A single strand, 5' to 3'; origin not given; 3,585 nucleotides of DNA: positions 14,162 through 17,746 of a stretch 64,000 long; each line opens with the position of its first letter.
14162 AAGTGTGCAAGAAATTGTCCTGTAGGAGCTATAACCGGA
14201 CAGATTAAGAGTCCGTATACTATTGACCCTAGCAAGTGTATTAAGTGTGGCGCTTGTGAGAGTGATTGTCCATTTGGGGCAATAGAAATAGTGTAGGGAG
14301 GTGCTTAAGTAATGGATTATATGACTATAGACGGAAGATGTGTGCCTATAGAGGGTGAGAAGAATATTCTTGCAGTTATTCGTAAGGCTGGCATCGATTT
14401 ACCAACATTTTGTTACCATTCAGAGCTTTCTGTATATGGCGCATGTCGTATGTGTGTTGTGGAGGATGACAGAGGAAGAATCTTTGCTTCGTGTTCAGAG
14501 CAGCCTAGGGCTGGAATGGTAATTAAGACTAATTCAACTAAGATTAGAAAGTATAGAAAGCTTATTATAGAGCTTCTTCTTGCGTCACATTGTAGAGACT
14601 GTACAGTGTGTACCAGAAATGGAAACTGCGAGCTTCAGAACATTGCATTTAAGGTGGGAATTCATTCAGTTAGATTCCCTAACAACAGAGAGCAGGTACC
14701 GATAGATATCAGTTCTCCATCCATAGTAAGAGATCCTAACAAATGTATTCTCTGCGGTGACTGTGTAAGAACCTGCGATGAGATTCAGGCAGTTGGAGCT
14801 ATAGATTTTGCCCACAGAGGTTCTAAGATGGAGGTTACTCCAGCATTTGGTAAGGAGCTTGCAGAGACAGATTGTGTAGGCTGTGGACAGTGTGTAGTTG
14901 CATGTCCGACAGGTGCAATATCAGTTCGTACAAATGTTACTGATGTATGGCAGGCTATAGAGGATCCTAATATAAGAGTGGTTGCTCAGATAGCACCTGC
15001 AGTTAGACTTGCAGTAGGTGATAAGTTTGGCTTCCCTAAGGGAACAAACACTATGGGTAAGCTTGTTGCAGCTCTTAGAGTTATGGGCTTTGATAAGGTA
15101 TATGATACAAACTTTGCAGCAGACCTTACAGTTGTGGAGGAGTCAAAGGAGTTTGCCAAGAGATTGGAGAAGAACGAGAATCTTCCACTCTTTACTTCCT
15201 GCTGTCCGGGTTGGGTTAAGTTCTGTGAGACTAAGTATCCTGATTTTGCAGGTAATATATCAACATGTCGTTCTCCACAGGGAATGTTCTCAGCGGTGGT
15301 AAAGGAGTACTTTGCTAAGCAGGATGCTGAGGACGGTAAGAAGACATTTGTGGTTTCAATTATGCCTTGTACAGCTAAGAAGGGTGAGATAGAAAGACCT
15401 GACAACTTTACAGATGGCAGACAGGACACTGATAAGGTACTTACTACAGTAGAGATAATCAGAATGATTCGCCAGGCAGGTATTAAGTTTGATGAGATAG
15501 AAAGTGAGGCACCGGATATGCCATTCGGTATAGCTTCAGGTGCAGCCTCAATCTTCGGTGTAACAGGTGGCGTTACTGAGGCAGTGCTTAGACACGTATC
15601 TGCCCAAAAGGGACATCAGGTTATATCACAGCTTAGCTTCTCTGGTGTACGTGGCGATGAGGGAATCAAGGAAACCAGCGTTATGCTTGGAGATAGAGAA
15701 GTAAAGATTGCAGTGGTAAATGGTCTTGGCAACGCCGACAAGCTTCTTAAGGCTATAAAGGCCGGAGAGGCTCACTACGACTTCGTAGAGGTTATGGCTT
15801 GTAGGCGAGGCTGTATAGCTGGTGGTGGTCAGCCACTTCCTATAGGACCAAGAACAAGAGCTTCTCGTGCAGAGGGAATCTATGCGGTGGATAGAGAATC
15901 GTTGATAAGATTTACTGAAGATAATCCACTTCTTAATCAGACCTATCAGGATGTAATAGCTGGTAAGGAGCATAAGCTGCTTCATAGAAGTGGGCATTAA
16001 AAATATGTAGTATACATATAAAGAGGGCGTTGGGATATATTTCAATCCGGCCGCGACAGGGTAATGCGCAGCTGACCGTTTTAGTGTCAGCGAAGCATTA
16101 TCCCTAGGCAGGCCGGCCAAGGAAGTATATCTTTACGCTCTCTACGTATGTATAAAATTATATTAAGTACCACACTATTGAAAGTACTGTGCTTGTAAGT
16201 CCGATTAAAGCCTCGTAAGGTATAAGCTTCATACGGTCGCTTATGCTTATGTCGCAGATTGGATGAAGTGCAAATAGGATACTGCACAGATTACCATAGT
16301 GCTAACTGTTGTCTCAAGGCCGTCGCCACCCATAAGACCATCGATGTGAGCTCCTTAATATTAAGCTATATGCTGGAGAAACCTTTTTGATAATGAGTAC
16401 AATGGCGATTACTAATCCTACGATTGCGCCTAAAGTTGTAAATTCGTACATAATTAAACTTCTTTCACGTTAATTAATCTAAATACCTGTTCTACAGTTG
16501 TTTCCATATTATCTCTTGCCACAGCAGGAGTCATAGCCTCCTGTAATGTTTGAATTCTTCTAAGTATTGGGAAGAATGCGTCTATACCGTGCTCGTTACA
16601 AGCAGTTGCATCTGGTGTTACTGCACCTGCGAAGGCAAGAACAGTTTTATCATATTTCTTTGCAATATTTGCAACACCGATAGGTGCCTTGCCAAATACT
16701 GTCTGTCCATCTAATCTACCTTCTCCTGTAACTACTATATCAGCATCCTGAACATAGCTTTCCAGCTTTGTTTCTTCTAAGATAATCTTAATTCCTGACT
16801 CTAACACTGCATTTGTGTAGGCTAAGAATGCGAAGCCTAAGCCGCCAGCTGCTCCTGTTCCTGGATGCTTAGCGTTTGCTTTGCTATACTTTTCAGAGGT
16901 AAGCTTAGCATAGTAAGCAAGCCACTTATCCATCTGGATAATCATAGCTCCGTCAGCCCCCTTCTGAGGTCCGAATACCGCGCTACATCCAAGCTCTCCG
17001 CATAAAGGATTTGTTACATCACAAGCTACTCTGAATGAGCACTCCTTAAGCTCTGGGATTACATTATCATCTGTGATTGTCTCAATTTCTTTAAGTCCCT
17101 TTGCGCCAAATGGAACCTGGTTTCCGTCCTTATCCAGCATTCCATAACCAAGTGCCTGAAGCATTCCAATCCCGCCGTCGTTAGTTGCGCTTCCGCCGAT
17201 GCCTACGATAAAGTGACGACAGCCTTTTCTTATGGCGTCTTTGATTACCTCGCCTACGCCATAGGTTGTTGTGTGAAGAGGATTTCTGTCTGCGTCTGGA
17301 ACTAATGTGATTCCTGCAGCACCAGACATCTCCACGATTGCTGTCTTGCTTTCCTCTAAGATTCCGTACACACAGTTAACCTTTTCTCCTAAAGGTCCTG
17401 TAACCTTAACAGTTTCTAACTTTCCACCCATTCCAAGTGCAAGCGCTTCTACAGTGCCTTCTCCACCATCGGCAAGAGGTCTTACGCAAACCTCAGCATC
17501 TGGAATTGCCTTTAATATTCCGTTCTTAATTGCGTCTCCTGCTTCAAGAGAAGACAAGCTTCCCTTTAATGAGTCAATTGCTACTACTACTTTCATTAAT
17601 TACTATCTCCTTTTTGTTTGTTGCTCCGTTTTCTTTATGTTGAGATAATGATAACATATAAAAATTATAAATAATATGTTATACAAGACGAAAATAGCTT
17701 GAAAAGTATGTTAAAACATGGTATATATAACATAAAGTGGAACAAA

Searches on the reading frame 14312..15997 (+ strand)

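Call 67: search_protein_families(library=pfam, proteins=[window:14312-15997:+], max_evalue=0.01)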
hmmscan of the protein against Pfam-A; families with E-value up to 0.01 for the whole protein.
window:14312-15997:+ (562 aa): 17 families
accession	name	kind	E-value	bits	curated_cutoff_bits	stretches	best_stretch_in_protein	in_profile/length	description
PF02906.19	Fe_hyd_lg_C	-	3.8e-95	318.6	22.1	1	222-505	2-245/245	Iron only hydrogenase large subunit, C-terminal domain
PF10588.14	NADH-G_4Fe-4S_3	-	3.3e-17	62.1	27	1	82-121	1-40/40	NADH-ubiquinone oxidoreductase-G iron-sulfur binding region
PF13510.11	Fer2_4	-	6e-13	49.1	22.8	1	5-75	7-81/82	2Fe-2S iron-sulfur cluster binding domain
PF12838.12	Fer4_7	-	1.3e-09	38.8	27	1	144-202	1-52/52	4Fe-4S dicluster domain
PF00037.32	Fer4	-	1.5e-07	31.4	21.1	1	185-204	5-24/24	4Fe-4S binding domain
PF12837.12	Fer4_6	-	1.7e-07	31.3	25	2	138-157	2-21/24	4Fe-4S binding domain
PF14697.11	Fer4_21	-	2.4e-07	31.2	35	1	141-204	4-58/59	4Fe-4S dicluster domain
PF13237.11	Fer4_10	-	7.1e-07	29.5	25.5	2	138-199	2-53/53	4Fe-4S dicluster domain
PF22117.2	Fer4_Nqo3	-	1.4e-06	28.8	27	1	136-203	2-66/67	NADH-quinone oxidoreductase subunit 3, ferredoxin-like domain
PF02256.22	Fe_hyd_SSU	-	1.1e-05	25.8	24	1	515-558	3-50/56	Iron hydrogenase small subunit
PF13187.11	Fer4_9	-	1.9e-05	25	27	1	144-203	1-52/52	4Fe-4S dicluster domain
PF13183.11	Fer4_8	-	4.8e-05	24.2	27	1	143-201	3-67/68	4Fe-4S dicluster domain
PF12797.12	Fer4_2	-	0.00016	21.9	24.5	2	187-200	9-22/22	4Fe-4S binding domain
PF13484.11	Fer4_16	-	0.00032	21.9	30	1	188-208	2-22/66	4Fe-4S double cluster binding domain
PF25160.1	LdpA_Fe-S-bd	-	0.0006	20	27.6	1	150-207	4-47/49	LdpA Fe-S cluster-binding domain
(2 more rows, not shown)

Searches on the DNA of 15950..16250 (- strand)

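Call 34: build_rna_model(alignment_id=A2)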
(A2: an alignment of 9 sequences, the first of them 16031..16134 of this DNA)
Model R1 built from alignment A2 (9 sequences, 107 columns); structure: RNAalifold consensus.
model positions 105; base pairs 20; branch points 0; effective number of sequences 1.5; information 0.589 bits per position. Calibrated on 0.2 Mb of random sequence (short: E-values are rough).
structure used (alignment columns):
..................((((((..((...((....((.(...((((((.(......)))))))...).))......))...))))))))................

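Call 35: search_with_rna_model(model_id=R1, sources=[window, L001, L002, L003, L004, L005, L006, L007, L019, L022, L025, L010, L028], max_evalue=10)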
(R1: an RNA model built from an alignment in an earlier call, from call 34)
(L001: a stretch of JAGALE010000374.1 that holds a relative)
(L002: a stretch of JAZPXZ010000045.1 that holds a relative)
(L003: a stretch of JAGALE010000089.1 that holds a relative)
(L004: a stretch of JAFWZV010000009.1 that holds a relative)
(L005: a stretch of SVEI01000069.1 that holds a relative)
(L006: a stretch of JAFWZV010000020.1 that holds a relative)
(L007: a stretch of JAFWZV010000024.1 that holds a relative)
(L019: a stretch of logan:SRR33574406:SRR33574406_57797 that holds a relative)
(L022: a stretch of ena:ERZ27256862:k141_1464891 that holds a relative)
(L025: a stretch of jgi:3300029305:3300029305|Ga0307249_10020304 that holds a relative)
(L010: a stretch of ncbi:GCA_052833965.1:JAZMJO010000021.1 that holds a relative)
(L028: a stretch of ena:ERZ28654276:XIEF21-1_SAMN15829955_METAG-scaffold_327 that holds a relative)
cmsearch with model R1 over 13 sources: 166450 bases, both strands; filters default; matches with E-value up to 10: 22.
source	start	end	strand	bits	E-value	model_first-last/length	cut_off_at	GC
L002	1174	1278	+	119.7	8.9e-37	1-105/105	no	0.56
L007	6099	6203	+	119.7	8.9e-37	1-105/105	no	0.56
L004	57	161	+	119.1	1.5e-36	1-105/105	no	0.56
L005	5230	5334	+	114.5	5e-35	1-105/105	no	0.55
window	51899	52003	+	113.7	9.4e-35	1-105/105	no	0.51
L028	2571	2675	+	113.7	9.4e-35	1-105/105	no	0.51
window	16031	16134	-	107.6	1.1e-32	1-105/105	no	0.51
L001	1465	1570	+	105.7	4.6e-32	1-105/105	no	0.55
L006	1417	1520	-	102.4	5.9e-31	1-105/105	no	0.53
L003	7062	7165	-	101.5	1.2e-30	1-105/105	no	0.5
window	42136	42239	+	97.6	2.3e-29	1-105/105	no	0.56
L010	3610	3713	+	97.6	2.3e-29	1-105/105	no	0.56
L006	1417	1518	+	37.1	4.2e-09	1-105/105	no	0.53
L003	7062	7163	+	35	2e-08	1-105/105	no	0.5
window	16031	16132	+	31.8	2.5e-07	1-105/105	no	0.52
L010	3612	3715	-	29.7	1.2e-06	1-105/105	no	0.56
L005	5232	5336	-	29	2.1e-06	1-105/105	no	0.54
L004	59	162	-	22.1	0.00043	1-105/105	no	0.57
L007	6100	6203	-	20.7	0.0013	1-105/105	no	0.57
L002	1175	1278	-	20.7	0.0013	1-105/105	no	0.57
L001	1467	1567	-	16.3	0.039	1-105/105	no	0.53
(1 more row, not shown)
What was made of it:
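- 16011..16155 (-): Copy A (P2 type 1): the whole terminator hairpin. The element with arms is 16031-16134 and the GC-rich core is 16047-16118. It lies between the convergent Fe-hydrogenase gene (ends 16000, +) and the glycerate kinase gene with downstream ORF fragments (-). CM R1 scores 107.6 bits (call 35).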

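Call 54: search_dna_similar(query=window:16031-16134:-, collection=phages, mode=distant, max_evalue=0.01)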
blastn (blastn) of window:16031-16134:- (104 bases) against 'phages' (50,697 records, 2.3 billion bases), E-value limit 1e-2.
No match.

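Call 57: search_with_rna_model(model_id=R1, sources=[L039, L040, L041, L042, L035, L031, L033, L016, L020, L023, L027], max_evalue=10)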
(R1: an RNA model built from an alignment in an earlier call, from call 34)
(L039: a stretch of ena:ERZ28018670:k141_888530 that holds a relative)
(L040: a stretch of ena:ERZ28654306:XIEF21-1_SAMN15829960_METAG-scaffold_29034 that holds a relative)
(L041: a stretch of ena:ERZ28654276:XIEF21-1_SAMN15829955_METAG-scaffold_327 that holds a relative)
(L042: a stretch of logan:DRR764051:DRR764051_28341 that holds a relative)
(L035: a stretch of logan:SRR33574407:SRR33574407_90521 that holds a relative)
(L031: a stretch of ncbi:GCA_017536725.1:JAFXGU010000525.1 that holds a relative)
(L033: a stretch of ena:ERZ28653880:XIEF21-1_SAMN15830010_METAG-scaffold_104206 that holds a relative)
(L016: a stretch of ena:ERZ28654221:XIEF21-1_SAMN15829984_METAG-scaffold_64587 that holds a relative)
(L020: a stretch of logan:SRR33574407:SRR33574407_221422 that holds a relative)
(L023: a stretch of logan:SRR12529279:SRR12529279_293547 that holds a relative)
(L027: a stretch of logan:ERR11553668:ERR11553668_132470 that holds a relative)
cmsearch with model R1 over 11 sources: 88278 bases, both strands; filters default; matches with E-value up to 10: 9.
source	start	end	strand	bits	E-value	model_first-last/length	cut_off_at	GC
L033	1409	1513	+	118.5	1.2e-36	1-105/105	no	0.54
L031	974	1078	+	116.5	5.7e-36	1-105/105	no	0.52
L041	226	330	+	113.7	5e-35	1-105/105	no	0.51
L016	1603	1706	+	97.1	1.8e-29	1-105/105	no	0.56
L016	1605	1706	-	29.4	8.3e-07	1-105/105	no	0.56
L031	976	1079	-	22.8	0.00014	1-105/105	no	0.53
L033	1411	1513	-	22.3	0.00019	1-105/105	no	0.54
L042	1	33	+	19.6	0.0015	73-105/105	5'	0.45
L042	14670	14723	+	19.2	0.0021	1-105/105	no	0.5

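Call 68: search_rna_families(source=window, start=15950, end=16250, threshold=evalue, max_evalue=10)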
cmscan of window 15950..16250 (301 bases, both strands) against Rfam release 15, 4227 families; matches with E-value up to 10: 1.
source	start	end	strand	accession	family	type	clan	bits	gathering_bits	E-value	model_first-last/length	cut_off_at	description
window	16030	16073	-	RF03140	S4-Clostridia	Cis-reg; leader;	CL00119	12.2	37.5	9.1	5-50/55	no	S4-Clostridia ribosomal protein leader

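Call 82: search_with_rna_model(model_id=R1, sources=[L043, L044], max_evalue=10, show_alignments=1)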
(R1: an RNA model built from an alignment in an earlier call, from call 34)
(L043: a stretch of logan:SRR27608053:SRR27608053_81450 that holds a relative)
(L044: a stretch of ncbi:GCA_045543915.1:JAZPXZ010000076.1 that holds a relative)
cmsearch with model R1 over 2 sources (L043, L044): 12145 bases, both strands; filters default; matches with E-value up to 10: 2.
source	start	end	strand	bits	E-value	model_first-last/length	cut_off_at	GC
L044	3587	3691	-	83.3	1e-25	1-105/105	no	0.52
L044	3589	3689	+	19.5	0.00023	1-105/105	no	0.5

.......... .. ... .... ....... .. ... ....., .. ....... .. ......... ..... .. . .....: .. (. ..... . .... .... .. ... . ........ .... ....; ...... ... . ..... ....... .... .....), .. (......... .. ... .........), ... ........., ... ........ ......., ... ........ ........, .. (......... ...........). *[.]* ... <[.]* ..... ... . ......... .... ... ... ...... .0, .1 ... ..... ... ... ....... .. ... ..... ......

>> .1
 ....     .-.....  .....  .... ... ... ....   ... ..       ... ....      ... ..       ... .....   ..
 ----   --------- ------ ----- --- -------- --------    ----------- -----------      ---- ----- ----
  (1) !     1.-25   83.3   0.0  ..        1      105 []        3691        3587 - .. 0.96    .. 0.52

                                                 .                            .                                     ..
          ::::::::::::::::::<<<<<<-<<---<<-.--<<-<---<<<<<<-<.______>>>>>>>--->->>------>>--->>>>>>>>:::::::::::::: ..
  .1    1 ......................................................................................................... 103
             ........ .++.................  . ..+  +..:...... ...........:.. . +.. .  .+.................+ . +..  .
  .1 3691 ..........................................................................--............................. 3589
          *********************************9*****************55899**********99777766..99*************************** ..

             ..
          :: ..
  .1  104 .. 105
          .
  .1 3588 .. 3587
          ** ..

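Call 89: search_with_rna_model(model_id=R1, sources=[window, L001, L002, L003, L004, L005, L006, L044, L031], max_evalue=1e-15, make_alignment=true)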
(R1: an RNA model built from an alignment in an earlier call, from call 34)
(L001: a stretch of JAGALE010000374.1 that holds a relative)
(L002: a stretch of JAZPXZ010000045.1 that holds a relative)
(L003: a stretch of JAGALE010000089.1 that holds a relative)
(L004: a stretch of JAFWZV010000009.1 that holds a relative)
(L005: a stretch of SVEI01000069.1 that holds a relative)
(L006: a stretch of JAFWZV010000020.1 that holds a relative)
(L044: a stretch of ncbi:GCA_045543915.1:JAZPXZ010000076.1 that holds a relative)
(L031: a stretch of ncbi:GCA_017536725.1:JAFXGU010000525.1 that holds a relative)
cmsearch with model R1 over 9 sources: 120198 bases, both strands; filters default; matches with E-value up to 1e-15: 11.
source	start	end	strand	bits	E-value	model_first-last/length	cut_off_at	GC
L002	1174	1278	+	119.7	6.5e-37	1-105/105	no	0.56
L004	57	161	+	119.1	1.1e-36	1-105/105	no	0.56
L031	974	1078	+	116.5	7.8e-36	1-105/105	no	0.52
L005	5230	5334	+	114.5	3.6e-35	1-105/105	no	0.55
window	51899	52003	+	113.7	6.8e-35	1-105/105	no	0.51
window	16031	16134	-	107.6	7.7e-33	1-105/105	no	0.51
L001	1465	1570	+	105.7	3.3e-32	1-105/105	no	0.55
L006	1417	1520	-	102.4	4.3e-31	1-105/105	no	0.53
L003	7062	7165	-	101.5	8.6e-31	1-105/105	no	0.5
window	42136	42239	+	97.6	1.6e-29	1-105/105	no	0.56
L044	3587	3691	-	83.3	1e-24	1-105/105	no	0.52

Alignment A3: 11 matches aligned to the model, 108 columns, each read 5' to 3' on its own strand. Consensus structure (alignment columns), stored with it:
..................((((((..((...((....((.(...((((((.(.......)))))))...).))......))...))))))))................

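Call 92: search_with_rna_model(model_id=R1, sources=[L046, L047], max_evalue=10)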
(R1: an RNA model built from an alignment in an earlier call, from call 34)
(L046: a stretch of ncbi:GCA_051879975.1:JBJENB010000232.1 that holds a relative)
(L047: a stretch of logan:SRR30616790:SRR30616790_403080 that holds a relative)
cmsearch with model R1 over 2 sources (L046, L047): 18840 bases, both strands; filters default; matches with E-value up to 10: 1.
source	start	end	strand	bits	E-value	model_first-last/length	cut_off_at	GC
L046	14472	14529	+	11.4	0.18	1-105/105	no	0.36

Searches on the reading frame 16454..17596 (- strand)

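Call 67: search_protein_families(library=pfam, proteins=[window:16454-17596:-], max_evalue=0.01)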
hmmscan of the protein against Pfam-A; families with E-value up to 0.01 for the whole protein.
window:16454-17596:- (380 aa): 1 family
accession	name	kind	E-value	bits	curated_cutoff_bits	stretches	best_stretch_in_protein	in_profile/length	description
PF02595.20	Gly_kinase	-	4e-146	487.1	23.3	1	3-375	1-371/372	Glycerate kinase family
